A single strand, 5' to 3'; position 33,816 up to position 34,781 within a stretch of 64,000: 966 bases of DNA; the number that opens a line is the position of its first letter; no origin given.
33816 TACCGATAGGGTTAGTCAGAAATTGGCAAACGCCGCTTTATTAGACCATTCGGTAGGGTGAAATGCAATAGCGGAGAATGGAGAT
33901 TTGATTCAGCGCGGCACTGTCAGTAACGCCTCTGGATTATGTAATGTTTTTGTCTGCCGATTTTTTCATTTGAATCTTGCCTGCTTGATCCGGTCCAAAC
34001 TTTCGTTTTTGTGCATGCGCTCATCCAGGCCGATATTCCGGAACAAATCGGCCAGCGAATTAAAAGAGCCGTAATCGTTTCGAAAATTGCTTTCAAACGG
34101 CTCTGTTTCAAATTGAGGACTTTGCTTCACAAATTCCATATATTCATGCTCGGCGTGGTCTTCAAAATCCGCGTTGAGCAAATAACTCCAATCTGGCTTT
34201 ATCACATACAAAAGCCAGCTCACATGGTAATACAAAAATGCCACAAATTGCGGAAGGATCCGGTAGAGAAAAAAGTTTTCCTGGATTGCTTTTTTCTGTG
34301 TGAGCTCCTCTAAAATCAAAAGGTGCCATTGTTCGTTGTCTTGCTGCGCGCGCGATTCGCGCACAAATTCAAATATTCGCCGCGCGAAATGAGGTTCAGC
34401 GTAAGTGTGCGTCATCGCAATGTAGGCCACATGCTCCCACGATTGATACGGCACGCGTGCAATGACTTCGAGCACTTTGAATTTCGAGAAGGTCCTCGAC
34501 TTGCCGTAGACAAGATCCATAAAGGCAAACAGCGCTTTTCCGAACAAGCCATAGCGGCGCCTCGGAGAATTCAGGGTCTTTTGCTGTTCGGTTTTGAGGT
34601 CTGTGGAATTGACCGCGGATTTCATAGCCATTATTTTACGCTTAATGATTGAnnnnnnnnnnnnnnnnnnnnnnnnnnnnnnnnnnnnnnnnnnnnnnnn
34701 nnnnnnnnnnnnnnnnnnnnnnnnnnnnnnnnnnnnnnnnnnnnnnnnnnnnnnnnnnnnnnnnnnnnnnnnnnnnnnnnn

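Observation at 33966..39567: Tandem diverged paralogs of a ~790-aa secreted DUF1080 - metallophosphoesterase - DUF1080 protein next to an AOX/PTOX-family di-iron protein, adjacent to tRNA-Pro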

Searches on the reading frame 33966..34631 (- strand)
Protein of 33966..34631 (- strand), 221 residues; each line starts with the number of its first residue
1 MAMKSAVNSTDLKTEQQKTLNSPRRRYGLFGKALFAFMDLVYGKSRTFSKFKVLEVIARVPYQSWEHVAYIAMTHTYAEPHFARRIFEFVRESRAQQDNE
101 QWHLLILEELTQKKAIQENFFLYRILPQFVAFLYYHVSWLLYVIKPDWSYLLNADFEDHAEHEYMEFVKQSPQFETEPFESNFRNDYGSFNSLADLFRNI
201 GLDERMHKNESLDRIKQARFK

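Call 4: search_protein_families(library=pfam, proteins=[window:33966-34631:-], max_evalue=0.1)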
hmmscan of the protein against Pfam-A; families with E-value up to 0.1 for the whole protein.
window:33966-34631:- (221 aa): 1 family
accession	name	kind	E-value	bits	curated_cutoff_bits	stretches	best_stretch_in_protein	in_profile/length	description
PF01786.24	AOX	-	6.8e-09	36.1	22.7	1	33-207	30-207/216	Alternative oxidase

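Call 6: search_protein_families(library=ncbifam, proteins=[window:33966-34631:-], max_evalue=0.1)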
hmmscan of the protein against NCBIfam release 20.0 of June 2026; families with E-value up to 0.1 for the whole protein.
window:33966-34631:- (221 aa): 0 families

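Call 26: list_cluster_members(proteins=[P0001, P0003, P0005, window:33966-34631:-, window:40008-41375:-, window:32160-33815:-, window:29093-30412:-])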
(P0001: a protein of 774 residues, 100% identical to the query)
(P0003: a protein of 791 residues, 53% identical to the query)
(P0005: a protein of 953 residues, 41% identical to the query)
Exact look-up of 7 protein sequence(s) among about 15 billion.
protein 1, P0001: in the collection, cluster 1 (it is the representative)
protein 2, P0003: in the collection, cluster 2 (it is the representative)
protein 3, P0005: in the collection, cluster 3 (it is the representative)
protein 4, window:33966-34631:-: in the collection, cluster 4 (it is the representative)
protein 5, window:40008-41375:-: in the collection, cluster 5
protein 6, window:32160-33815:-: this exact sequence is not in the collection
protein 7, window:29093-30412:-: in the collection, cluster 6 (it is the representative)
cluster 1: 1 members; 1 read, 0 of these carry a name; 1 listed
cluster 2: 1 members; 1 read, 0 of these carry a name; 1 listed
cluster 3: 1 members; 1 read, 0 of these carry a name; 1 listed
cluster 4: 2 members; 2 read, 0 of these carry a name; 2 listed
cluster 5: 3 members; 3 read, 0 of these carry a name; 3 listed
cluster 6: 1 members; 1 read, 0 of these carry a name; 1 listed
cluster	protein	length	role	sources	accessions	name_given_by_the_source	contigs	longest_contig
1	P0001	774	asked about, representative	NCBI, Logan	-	-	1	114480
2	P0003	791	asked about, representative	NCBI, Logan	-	-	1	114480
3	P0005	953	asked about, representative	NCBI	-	-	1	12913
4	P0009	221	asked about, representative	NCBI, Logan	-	-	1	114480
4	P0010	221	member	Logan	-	-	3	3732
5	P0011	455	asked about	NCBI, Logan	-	-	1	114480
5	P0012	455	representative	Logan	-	-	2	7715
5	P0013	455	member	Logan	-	-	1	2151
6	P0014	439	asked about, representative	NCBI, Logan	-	-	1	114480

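Call 28: find_homologous_proteins(query=window:33966-34631:-)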
Query window:33966-34631:- (221 aa): 4313 proteins with E <= 0.001 among 4400 candidates; the best 120 are listed.
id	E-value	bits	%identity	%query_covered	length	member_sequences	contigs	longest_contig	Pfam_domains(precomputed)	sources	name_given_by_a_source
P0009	2.1e-144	497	100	100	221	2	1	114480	PF01786.25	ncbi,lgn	-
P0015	1.2e-110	386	79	95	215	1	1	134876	PF01786.25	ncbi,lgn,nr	ncbi:MAG: hypothetical protein HYT79_02665 [Elusimicrobia bacterium]|nr:hypothetical protein [Elusim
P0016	2.0e-110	386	78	99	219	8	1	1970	PF01786.25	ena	-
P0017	6.6e-110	384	80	95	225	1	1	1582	PF01786.25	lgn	-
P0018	1.7e-109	382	76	99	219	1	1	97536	PF01786.25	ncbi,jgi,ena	-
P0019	1.9e-109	382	75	100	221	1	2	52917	PF01786.25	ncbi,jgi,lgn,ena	-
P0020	3.3e-109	382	78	99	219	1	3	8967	PF01786.25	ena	-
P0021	9.1e-109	380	75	99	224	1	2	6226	PF01786.25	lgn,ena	-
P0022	1.0e-108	380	77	95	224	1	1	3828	PF01786.25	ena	-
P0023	1.4e-108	380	78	95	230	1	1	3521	PF01786.25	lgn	-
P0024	2.6e-108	379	79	97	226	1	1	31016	PF01786.25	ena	-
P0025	2.6e-108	379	80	95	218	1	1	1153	PF01786.25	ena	-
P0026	3.7e-108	378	77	99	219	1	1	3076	PF01786.25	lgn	-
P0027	3.8e-108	378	78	96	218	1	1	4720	PF01786.25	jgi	jgi:ubiquinol oxidase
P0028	1.3e-107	376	77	96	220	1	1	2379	PF01786.25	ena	-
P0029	1.3e-107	376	76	98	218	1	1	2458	PF01786.25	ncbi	-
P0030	1.4e-107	376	77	96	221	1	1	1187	PF01786.25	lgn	-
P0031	1.6e-107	376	77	97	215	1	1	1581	PF01786.25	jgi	-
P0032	1.6e-107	376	74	100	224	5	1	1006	PF01786.25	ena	-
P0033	1.7e-107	376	80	92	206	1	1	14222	PF01786.25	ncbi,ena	-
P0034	2.2e-107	376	77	96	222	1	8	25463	PF01786.25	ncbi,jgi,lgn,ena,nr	ncbi:MAG: hypothetical protein A3C47_02740 [Omnitrophica bacterium RIFCSPHIGHO2_02_FULL_51_18]|nr:MA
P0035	3.9e-107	375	74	100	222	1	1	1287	PF01786.25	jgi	jgi:ubiquinol oxidase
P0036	4.2e-107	375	77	95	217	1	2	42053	PF01786.25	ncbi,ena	-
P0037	4.8e-107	374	75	99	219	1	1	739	PF01786.25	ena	-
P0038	5.0e-107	374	75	99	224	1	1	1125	PF01786.25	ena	-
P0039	5.0e-107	374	78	95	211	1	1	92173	PF01786.25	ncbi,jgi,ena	-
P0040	5.3e-107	374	76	97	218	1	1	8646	PF01786.25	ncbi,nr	ncbi:MAG: hypothetical protein HY549_08555 [Elusimicrobia bacterium]|nr:hypothetical protein [Elusim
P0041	5.5e-107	374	79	95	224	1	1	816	PF01786.25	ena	-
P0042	5.6e-107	374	73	97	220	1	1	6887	PF01786.25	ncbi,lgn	-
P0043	5.7e-107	374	77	96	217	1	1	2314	PF01786.25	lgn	-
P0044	5.9e-107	374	77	95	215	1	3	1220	PF01786.25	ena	-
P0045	9.4e-107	374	76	98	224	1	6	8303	PF01786.25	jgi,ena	-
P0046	1.1e-106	373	75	96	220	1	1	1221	PF01786.25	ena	-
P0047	1.5e-106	373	74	97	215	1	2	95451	PF01786.25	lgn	-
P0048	1.8e-106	373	73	99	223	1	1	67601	PF01786.25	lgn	-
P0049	2.3e-106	372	76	97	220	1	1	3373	PF01786.25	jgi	jgi:ubiquinol oxidase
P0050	2.4e-106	372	73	100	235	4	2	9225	PF01786.25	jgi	-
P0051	2.7e-106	372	78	95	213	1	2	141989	PF01786.25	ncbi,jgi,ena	-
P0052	5.1e-106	371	76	96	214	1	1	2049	PF01786.25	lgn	-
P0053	5.3e-106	371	74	97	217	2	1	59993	PF01786.25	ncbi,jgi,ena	-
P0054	5.9e-106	371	75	97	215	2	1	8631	PF01786.25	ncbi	-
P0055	6.1e-106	371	74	100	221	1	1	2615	PF01786.25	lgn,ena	-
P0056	7.3e-106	371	76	96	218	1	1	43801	PF01786.25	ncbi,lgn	-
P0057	8.0e-106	370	77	96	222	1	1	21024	PF01786.25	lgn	-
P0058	9.5e-106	370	74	95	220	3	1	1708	PF01786.25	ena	-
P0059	9.8e-106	370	75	97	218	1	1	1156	PF01786.25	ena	-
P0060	1.0e-105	370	78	95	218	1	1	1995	PF01786.25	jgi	jgi:ubiquinol oxidase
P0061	1.2e-105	370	77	95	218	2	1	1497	PF01786.25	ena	-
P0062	1.3e-105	370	75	97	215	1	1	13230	PF01786.25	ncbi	-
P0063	1.3e-105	370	73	99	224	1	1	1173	PF01786.25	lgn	-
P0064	1.6e-105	369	77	95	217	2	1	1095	PF01786.25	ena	-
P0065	1.6e-105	369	74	98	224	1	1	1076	PF01786.25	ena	-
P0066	1.6e-105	369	71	100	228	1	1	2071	PF01786.25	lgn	-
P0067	2.1e-105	369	74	99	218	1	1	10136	PF01786.25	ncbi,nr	ncbi:MAG: hypothetical protein HY611_04865 [Elusimicrobia bacterium]|nr:hypothetical protein [Elusim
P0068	2.5e-105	369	72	99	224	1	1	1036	PF01786.25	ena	-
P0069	2.6e-105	369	74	98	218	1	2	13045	PF01786.25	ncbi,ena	-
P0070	2.6e-105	369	77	95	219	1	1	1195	PF01786.25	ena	-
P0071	2.7e-105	369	75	96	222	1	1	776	PF01786.25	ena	-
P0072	2.9e-105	369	73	99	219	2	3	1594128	PF01786.25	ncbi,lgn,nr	ncbi:MAG: hypothetical protein MOGMAGMI_00660 [Candidatus Omnitrophica bacterium]|nr:hypothetical pr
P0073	2.9e-105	369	74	97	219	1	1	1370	PF01786.25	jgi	-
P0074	3.2e-105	369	78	95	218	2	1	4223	PF01786.25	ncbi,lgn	-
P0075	3.2e-105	369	79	95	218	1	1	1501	PF01786.25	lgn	-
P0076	3.3e-105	368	78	95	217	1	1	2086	PF01786.25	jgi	-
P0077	3.7e-105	368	76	97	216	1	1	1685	PF01786.25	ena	-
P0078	3.8e-105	368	75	98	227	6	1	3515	PF01786.25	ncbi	-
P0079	4.0e-105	368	75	97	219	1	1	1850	PF01786.25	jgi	jgi:ubiquinol oxidase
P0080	4.6e-105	368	75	95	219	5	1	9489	PF01786.25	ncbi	-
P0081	6.6e-105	367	76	95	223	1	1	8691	PF01786.25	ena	-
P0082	7.6e-105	367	73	99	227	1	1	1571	PF01786.25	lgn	-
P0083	7.7e-105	367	75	97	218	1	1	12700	PF01786.25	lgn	-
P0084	7.9e-105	367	76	95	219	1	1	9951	PF01786.25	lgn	-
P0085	8.6e-105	367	75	95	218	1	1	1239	PF01786.25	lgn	-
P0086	9.8e-105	367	75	97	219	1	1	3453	PF01786.25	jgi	jgi:hypothetical protein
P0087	1.0e-104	367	78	92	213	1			PF01786.25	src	-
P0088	1.1e-104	367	75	96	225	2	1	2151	PF01786.25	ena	-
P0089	1.1e-104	367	75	96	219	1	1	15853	PF01786.25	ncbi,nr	ncbi:MAG: hypothetical protein HY592_05980 [Candidatus Omnitrophica bacterium]|nr:hypothetical prote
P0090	1.1e-104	367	75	98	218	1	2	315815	PF01786.25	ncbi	-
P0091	1.1e-104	367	74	99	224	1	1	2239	PF01786.25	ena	-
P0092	1.1e-104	367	74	100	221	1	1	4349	PF01786.25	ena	-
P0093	1.1e-104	367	77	96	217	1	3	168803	PF01786.25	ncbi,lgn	-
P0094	1.3e-104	367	74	98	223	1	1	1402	PF01786.25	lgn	-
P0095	1.3e-104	367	75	98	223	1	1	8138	PF01786.25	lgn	-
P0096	1.4e-104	366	74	99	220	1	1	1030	PF01786.25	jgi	jgi:hypothetical protein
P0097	1.4e-104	366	76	95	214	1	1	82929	PF01786.25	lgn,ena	-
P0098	1.6e-104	366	72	100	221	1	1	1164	PF01786.25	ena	-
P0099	1.6e-104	366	77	95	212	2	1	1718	PF01786.25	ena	-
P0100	2.1e-104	366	75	96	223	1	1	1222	PF01786.25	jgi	-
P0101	2.1e-104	366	77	95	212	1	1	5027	PF01786.25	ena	-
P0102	2.1e-104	366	72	100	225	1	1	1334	PF01786.25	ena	-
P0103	2.2e-104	366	74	100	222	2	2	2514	PF01786.25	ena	-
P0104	2.8e-104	365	74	97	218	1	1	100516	PF01786.25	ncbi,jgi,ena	-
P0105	2.9e-104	365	73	99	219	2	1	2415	PF01786.25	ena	-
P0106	3.0e-104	365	74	98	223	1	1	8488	PF01786.25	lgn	-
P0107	3.0e-104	365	74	96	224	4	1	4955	PF01786.25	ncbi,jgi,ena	-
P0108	3.3e-104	365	73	99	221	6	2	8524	PF01786.25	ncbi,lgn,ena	-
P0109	3.4e-104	365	75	96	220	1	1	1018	PF01786.25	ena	-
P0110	3.9e-104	365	74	97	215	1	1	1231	PF01786.25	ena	-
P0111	3.9e-104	365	76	95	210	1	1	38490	PF01786.25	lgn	-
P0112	4.9e-104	365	76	95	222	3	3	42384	PF01786.25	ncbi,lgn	-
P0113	5.0e-104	365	74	96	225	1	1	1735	PF01786.25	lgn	-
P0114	5.2e-104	365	77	95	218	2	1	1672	PF01786.25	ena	-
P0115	5.5e-104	364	72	99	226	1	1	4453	PF01786.25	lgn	-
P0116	6.0e-104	364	75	95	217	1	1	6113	PF01786.25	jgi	-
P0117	6.3e-104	364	78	95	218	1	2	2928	PF01786.25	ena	-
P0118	6.4e-104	364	76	95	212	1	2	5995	PF01786.25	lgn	-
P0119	6.5e-104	364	77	95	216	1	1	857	PF01786.25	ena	-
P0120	7.0e-104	364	73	98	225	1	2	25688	PF01786.25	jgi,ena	-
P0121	7.3e-104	364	76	95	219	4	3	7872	PF01786.25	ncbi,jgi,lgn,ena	-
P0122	7.4e-104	364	74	100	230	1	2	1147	PF01786.25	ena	-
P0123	7.9e-104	364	75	97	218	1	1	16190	PF01786.25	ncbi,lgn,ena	-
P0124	8.7e-104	364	75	96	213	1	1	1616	PF01786.25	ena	-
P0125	1.1e-103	363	75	96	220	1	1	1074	PF01786.25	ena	-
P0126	1.1e-103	363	77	95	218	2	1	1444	PF01786.25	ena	-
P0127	1.2e-103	363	73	100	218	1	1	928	PF01786.25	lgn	-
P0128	1.2e-103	363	75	95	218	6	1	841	PF01786.25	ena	-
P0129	1.2e-103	363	72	100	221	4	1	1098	PF01786.25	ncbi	-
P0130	1.3e-103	363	75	96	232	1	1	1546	PF01786.25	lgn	-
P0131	1.3e-103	363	73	98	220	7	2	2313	PF01786.25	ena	-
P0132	1.4e-103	363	77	95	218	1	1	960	PF01786.25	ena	-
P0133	1.7e-103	363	75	96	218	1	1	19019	PF01786.25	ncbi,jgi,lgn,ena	-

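Call 44: find_encoding_contigs(protein=P0015, flank=6000, max_places=2)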
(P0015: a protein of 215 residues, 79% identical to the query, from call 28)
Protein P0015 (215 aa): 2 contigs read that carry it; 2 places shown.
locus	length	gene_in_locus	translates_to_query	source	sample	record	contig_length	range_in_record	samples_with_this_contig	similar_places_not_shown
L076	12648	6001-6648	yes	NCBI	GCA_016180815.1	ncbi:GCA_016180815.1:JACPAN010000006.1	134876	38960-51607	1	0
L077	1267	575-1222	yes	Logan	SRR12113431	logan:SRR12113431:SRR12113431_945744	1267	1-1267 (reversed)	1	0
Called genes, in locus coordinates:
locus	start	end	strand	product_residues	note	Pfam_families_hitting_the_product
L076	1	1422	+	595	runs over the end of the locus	PF02463:SMC_N (weak), PF11398:DUF2813, PF13175:AAA_15, PF13476:AAA_23, PF13304:AAA_21, PF13175:AAA_15, PF20469:OLD-like_TOPRIM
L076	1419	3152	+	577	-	PF00580:UvrD-helicase, PF01443:Viral_helicase1 (faint), PF13245:AAA_19, PF00580:UvrD-helicase, PF13538:UvrD_C_2 (faint)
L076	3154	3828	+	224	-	PF02586:SRAP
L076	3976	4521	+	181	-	PF12705:PDDEXK_1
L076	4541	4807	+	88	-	PF04241:DUF423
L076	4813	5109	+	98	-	-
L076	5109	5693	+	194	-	PF03352:Adenine_glyco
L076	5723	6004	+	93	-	PF01541:GIY-YIG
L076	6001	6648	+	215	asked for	PF01786:AOX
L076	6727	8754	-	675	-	PF00999:Na_H_Exchanger, PF02080:TrkA_C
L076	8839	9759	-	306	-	PF02899:Phage_int_SAM_1, PF00589:Phage_integrase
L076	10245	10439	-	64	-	-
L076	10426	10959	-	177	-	-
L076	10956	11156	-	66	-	-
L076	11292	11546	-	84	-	-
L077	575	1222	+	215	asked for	PF01786:AOX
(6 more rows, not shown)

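Call 45: find_encoding_contigs(protein=P0072, flank=6000, max_places=2)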
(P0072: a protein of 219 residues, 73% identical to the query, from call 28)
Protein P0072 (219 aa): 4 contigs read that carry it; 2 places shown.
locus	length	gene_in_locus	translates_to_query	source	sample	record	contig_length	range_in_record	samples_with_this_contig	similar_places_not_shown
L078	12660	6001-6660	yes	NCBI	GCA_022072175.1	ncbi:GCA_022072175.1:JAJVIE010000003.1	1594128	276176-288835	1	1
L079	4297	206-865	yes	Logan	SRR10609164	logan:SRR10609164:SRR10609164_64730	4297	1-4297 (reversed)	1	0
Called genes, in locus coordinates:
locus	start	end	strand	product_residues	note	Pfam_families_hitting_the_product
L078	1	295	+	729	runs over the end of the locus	PF00662:Proton_antipo_N, PF00361:Proton_antipo_M, PF13244:MbhD, PF20501:MbhE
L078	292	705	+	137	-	PF04039:MnhB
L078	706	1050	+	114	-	PF00420:Oxidored_q2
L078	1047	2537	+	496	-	PF00361:Proton_antipo_M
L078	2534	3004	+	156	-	PF01899:MNHE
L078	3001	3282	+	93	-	PF04066:MrpF_PhaF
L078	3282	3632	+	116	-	PF03334:PhaG_MnhG_YufB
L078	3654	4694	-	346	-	PF04958:AstA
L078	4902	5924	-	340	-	PF13472:Lipase_GDSL_2 (weak), PF16822:ALGX (weak)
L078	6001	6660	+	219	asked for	PF01786:AOX (weak)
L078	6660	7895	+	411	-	PF00155:Aminotran_1_2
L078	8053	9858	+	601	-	PF03460:NIR_SIR_ferr, PF01077:NIR_SIR, PF03460:NIR_SIR_ferr, PF01077:NIR_SIR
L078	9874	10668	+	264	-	PF00303:Thymidylat_synt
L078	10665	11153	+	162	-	PF00186:DHFR_1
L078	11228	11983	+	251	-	-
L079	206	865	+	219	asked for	PF01786:AOX (weak)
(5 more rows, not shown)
